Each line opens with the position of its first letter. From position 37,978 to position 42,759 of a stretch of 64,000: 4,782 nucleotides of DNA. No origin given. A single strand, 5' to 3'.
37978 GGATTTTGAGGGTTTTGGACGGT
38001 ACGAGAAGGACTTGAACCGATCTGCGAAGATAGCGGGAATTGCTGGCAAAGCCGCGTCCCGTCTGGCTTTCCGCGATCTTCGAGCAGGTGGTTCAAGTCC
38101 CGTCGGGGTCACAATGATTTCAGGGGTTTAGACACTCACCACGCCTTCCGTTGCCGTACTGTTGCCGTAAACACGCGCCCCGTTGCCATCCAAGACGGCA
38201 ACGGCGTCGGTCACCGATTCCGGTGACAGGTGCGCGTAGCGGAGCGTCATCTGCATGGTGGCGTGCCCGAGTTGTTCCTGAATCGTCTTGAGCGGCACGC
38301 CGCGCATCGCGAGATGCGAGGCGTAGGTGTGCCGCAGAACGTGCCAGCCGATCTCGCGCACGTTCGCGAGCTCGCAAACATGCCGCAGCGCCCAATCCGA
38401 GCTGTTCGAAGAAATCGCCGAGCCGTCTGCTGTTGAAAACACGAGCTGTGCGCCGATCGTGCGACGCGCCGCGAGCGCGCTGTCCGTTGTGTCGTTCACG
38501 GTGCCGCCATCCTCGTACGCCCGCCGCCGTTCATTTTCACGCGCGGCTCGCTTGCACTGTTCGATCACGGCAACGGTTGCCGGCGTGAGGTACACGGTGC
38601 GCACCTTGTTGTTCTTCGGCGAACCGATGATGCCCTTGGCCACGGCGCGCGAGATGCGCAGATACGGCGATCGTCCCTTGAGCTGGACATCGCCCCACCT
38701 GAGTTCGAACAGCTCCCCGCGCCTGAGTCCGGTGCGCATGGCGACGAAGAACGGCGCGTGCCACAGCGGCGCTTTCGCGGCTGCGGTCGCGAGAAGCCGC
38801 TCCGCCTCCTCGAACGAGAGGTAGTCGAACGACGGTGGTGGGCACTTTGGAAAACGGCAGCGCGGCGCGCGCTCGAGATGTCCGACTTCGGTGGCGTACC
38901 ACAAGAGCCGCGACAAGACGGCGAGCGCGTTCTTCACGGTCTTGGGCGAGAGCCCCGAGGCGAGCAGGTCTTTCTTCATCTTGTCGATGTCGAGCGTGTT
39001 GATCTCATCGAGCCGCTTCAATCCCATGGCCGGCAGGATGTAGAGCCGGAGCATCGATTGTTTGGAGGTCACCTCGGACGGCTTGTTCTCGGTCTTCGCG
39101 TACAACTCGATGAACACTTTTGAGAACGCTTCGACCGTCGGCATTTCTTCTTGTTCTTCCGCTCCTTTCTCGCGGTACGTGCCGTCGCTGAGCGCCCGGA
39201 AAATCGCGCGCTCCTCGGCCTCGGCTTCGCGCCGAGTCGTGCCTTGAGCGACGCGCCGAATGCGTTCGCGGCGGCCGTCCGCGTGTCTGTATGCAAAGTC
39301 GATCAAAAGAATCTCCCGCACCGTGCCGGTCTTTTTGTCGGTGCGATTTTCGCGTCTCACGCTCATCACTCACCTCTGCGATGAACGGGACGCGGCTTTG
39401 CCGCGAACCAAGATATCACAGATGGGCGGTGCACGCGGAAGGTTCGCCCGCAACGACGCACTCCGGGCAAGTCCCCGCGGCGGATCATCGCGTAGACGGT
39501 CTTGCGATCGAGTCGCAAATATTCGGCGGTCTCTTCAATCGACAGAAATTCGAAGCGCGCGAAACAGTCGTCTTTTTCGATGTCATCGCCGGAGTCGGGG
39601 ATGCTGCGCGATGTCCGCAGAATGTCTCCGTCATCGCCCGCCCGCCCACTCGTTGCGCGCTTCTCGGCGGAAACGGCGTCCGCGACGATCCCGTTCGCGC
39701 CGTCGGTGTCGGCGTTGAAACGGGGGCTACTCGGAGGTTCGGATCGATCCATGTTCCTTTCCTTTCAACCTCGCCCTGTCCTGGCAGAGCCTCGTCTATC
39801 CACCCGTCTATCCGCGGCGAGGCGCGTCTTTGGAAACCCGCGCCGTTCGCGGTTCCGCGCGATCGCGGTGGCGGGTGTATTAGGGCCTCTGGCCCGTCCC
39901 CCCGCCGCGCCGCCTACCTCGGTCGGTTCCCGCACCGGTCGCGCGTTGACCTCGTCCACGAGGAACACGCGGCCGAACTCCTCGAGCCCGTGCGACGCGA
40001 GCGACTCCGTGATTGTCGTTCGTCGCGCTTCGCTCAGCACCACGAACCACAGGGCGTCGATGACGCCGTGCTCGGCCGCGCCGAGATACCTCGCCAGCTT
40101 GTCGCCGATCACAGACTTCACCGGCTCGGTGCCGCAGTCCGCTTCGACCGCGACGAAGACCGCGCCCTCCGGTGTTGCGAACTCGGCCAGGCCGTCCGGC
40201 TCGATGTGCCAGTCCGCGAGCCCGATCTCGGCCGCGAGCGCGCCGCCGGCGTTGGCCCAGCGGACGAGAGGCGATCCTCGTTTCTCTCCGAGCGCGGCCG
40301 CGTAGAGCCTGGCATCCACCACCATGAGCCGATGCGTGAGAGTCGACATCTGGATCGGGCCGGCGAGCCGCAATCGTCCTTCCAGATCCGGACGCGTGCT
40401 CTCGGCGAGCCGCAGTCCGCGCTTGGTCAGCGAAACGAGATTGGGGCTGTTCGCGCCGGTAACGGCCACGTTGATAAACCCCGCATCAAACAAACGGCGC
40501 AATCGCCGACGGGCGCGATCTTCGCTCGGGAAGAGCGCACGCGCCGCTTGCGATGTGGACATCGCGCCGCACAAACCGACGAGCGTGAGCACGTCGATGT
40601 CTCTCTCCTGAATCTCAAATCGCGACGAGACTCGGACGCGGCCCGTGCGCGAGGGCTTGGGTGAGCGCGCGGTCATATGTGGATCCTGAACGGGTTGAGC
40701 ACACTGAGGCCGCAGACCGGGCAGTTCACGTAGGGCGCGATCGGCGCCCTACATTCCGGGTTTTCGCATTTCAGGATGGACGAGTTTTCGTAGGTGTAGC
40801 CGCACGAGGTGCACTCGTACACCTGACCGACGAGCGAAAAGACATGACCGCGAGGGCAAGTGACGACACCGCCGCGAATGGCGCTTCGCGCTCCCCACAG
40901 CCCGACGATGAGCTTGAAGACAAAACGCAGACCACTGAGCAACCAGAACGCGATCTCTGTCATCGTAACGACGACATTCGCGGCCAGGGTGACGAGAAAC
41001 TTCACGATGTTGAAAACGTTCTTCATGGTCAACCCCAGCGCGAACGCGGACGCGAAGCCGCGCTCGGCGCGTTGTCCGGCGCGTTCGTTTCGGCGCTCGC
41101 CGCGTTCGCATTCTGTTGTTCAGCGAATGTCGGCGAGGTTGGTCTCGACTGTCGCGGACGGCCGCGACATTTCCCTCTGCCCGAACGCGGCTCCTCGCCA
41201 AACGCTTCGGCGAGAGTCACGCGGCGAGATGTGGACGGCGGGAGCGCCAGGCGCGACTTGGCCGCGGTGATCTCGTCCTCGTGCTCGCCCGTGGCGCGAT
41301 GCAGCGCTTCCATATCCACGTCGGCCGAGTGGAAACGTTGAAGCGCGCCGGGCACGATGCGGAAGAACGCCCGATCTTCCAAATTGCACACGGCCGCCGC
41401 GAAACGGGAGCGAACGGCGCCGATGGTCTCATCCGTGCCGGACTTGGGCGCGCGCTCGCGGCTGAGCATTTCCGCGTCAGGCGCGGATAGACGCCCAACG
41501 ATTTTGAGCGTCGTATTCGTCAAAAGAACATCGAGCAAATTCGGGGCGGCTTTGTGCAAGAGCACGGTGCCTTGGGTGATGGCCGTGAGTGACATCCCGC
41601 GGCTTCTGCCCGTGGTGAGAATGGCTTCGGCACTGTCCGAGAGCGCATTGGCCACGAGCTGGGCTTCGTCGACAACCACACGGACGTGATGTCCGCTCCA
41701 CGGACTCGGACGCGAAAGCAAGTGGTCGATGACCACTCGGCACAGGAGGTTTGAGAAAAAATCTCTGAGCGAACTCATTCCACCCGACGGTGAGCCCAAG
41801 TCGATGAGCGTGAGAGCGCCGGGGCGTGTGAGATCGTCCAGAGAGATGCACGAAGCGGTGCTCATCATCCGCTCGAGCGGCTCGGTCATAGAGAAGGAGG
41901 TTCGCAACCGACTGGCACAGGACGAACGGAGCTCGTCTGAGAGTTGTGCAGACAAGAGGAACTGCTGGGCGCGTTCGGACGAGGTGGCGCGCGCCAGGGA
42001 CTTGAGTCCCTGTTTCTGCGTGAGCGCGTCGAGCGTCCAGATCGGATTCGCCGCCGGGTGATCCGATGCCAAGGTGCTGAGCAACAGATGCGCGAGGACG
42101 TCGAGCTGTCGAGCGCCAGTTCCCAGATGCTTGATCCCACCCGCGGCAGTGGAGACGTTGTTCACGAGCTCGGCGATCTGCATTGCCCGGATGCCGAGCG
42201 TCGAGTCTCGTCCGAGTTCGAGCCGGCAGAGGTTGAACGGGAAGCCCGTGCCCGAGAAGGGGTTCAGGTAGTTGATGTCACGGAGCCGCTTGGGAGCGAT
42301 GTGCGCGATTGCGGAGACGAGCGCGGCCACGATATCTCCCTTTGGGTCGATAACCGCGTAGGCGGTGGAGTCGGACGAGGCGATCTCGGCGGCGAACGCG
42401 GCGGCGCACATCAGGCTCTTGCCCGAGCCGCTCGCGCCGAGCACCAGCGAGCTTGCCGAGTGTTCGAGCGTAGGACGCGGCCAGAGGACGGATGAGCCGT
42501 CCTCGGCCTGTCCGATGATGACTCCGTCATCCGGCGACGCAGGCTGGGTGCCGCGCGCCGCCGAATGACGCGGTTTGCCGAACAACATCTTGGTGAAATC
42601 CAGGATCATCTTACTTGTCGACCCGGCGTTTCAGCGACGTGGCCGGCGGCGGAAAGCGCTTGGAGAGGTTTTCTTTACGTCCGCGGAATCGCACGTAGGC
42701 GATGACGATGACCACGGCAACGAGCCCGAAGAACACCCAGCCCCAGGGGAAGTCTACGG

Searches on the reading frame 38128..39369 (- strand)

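Call 10: search_protein_families(library=pfam, proteins=[window:38128-39369:-], max_evalue=0.01)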
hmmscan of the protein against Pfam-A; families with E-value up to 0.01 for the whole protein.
window:38128-39369:- (413 aa): 3 families
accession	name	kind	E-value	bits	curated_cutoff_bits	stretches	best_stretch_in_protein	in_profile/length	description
PF00589.27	Phage_integrase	-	1.2e-25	90.7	27.1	1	183-383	2-170/172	Phage integrase family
PF22022.2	Phage_int_M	-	0.00023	21.8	27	1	82-169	1-89/96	Phage integrase central domain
PF14659.12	Phage_int_SAM_3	-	0.00031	21.3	22.6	1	78-135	1-57/58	Phage integrase, N-terminal SAM-like domain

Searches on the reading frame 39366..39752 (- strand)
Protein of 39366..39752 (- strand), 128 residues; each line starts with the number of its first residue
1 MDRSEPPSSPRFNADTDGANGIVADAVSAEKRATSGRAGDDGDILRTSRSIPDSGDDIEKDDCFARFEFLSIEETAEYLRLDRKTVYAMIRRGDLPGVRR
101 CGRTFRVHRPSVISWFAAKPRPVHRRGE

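Call 46: search_protein_families(library=pfam, proteins=[window:39366-39752:-], max_evalue=0.001)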
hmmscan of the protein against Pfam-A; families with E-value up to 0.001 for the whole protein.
window:39366-39752:- (128 aa): 1 family
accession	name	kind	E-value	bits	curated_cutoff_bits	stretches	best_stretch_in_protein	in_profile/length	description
PF12728.13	HTH_17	-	3.5e-13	50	27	1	69-118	1-49/51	Helix-turn-helix domain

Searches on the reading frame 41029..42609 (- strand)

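Call 10: search_protein_families(library=pfam, proteins=[window:41029-42609:-], max_evalue=0.01)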
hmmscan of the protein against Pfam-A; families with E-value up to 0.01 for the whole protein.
window:41029-42609:- (526 aa): 4 families
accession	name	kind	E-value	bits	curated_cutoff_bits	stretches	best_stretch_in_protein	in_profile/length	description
PF01935.23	DUF87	-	0.00019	22.1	23.2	1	53-277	25-204/220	Helicase HerA, central domain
PF12696.13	TraG-D_C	-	0.0005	20.4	22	1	308-383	1-76/126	TraM recognition site of TraD and TraG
PF20703.3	nSTAND1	-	0.0039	17.3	27.1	1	49-101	31-88/379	Novel STAND NTPase 1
PF13401.12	AAA_22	-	0.0053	17.5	27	0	52-102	6-55/130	AAA domain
